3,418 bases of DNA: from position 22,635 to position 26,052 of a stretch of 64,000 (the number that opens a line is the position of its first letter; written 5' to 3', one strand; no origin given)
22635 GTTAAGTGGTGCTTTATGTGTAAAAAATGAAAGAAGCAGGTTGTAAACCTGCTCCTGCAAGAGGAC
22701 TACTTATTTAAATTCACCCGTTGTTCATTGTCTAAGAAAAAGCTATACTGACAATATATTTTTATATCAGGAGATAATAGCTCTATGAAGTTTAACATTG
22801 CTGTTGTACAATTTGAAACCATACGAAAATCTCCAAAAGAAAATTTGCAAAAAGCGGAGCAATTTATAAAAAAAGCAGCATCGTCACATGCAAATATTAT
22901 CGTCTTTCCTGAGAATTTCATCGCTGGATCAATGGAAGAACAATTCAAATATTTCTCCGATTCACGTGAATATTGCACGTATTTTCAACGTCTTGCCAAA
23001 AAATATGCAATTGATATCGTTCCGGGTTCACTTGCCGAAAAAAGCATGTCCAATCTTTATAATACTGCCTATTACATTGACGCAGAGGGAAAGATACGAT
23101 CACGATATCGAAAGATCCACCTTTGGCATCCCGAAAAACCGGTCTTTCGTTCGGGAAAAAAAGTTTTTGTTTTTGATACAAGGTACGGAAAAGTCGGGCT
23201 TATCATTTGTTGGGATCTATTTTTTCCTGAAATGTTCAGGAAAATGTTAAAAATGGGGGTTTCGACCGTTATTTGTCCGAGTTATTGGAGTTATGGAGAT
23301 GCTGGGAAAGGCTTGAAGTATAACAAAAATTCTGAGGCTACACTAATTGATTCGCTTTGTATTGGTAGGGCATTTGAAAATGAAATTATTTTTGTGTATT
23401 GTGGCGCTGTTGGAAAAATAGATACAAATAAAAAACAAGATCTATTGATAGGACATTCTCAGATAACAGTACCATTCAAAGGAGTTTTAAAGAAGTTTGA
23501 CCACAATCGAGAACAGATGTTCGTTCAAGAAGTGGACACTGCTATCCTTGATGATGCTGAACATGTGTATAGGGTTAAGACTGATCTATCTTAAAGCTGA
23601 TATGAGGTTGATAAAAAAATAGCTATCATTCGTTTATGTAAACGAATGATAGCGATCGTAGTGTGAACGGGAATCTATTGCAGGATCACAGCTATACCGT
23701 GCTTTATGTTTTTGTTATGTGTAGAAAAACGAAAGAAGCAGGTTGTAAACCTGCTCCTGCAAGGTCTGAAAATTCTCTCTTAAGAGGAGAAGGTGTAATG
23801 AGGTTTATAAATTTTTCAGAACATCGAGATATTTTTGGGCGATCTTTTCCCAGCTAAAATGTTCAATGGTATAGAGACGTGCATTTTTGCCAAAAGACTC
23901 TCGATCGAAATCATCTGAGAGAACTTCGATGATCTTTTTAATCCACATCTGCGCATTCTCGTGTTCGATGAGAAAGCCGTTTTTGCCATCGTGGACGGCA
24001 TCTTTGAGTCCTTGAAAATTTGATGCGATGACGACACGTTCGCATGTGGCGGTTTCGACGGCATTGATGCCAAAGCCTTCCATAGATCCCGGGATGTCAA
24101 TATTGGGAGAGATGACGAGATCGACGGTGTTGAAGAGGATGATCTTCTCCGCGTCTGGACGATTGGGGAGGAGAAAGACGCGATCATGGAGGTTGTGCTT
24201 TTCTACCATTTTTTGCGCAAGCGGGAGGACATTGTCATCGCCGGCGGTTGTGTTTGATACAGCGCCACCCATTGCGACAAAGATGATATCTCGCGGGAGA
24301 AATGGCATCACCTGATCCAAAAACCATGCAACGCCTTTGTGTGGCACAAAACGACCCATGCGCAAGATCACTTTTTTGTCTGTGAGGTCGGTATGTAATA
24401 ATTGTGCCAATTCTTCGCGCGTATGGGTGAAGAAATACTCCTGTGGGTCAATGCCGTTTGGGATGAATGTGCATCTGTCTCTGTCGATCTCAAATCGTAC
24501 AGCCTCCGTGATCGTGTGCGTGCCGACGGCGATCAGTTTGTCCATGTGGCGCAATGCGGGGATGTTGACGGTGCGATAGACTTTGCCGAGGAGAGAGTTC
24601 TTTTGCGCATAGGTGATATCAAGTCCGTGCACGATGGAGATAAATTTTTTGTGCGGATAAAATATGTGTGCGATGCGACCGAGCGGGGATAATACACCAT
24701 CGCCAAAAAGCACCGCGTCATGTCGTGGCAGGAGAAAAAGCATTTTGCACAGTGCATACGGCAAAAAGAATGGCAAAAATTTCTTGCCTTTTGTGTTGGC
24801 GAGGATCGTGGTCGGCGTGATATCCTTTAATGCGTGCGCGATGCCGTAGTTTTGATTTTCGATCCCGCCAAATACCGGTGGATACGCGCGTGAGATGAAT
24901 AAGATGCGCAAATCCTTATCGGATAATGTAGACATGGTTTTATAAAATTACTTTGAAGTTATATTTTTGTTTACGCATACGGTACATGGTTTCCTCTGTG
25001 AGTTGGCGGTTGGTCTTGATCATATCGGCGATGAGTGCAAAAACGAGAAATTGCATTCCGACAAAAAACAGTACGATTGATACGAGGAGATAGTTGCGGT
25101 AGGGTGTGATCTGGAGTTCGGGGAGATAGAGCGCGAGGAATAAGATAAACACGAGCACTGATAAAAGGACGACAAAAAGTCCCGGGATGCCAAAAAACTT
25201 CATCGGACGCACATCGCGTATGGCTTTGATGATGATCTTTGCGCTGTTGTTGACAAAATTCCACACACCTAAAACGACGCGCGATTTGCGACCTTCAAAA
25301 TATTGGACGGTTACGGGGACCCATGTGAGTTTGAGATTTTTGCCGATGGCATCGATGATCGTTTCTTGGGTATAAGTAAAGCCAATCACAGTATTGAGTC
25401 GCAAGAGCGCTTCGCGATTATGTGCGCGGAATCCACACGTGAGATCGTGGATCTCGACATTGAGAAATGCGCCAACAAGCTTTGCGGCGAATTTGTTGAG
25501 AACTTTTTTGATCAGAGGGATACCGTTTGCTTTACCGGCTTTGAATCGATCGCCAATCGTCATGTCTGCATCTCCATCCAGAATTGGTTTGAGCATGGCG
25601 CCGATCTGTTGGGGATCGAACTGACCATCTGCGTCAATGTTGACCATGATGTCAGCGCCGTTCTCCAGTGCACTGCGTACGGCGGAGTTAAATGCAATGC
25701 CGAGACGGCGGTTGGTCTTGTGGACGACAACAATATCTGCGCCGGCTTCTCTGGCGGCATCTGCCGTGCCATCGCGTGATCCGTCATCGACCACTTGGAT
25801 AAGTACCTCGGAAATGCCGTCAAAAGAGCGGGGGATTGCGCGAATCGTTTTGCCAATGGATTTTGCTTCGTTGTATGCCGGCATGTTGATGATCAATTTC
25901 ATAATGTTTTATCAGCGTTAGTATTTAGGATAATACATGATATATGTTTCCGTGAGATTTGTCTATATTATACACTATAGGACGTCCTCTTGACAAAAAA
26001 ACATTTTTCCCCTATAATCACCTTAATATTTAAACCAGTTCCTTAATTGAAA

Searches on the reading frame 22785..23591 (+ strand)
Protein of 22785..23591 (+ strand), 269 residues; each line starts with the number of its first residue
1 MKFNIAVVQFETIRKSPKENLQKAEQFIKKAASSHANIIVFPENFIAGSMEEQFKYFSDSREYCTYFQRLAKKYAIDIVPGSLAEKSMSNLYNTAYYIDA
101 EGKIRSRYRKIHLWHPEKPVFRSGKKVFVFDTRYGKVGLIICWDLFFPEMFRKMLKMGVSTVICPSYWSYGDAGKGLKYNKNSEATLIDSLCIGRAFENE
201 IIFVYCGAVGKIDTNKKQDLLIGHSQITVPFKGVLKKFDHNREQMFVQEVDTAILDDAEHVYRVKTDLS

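Call 13: search_protein_families(library=pfam, proteins=[window:22785-23591:+])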
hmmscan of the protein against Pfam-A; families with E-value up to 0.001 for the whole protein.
window:22785-23591:+ (269 aa): 1 family
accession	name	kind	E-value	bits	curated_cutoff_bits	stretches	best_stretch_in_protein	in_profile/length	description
PF00795.27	CN_hydrolase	-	7e-37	127.6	23.2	1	5-252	2-248/256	Carbon-nitrogen hydrolase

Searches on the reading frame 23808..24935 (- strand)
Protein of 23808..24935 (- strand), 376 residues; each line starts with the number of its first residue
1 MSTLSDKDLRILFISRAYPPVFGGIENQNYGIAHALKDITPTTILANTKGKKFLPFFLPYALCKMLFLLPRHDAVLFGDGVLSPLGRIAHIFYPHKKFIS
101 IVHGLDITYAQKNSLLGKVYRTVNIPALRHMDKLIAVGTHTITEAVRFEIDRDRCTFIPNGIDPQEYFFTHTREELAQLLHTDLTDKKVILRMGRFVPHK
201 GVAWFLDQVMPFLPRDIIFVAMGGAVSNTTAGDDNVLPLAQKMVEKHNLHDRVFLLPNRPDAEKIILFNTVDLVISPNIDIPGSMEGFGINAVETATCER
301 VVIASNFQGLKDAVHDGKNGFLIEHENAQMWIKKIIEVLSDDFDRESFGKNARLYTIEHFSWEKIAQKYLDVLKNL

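Call 13: search_protein_families(library=pfam, proteins=[window:23808-24935:-])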
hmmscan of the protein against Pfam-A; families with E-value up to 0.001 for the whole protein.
window:23808-24935:- (376 aa): 4 families
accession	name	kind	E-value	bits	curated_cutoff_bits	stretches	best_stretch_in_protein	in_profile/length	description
PF00534.26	Glycos_transf_1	-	1e-26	94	26.4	1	185-353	13-170/172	Glycosyl transferases group 1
PF13692.12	Glyco_trans_1_4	-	3.4e-19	69.9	27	1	188-341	2-142/142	Glycosyl transferases group 1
PF13439.12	Glyco_transf_4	-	6.7e-08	33.2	28.5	1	71-165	72-169/170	Glycosyltransferase Family 4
PF13579.12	Glyco_trans_4_4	-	6.5e-05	23.8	29.7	1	68-161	68-158/158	Glycosyl transferase 4-like domain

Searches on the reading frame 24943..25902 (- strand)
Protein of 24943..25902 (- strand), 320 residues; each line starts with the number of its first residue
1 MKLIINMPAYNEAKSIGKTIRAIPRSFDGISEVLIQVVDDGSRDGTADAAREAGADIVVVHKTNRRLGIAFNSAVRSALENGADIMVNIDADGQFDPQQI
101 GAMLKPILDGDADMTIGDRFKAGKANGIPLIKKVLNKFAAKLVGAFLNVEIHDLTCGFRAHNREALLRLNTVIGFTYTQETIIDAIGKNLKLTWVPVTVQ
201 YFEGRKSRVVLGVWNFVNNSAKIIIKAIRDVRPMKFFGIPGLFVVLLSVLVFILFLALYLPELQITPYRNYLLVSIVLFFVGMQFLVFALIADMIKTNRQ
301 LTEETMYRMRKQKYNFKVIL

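Call 13: search_protein_families(library=pfam, proteins=[window:24943-25902:-])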
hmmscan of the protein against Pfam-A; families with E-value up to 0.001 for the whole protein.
window:24943-25902:- (320 aa): 1 family
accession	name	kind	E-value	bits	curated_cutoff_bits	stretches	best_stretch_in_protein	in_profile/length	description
PF00535.33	Glycos_transf_2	-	2.1e-22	80.3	23.3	1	7-166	4-164/168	Glycosyl transferase family 2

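Call 15: find_encoding_contigs(protein=window:24943-25902:-, flank=3000, max_places=10)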
Protein window:24943-25902:- (320 aa): 1 contig read that carries it; 1 place shown.
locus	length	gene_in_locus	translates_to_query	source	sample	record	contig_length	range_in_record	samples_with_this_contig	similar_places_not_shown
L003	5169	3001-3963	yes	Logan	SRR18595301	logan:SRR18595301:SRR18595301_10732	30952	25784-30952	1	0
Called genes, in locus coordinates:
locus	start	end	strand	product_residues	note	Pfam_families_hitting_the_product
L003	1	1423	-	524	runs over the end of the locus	PF04932:Wzy_C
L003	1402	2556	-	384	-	PF13439:Glyco_transf_4, PF20706:GT4-conflict, PF00534:Glycos_transf_1, PF13692:Glyco_trans_1_4, PF13524:Glyco_trans_1_2 (weak)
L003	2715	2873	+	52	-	-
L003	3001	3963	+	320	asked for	PF00535:Glycos_transf_2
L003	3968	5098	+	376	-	PF13439:Glyco_transf_4, PF00534:Glycos_transf_1, PF13692:Glyco_trans_1_4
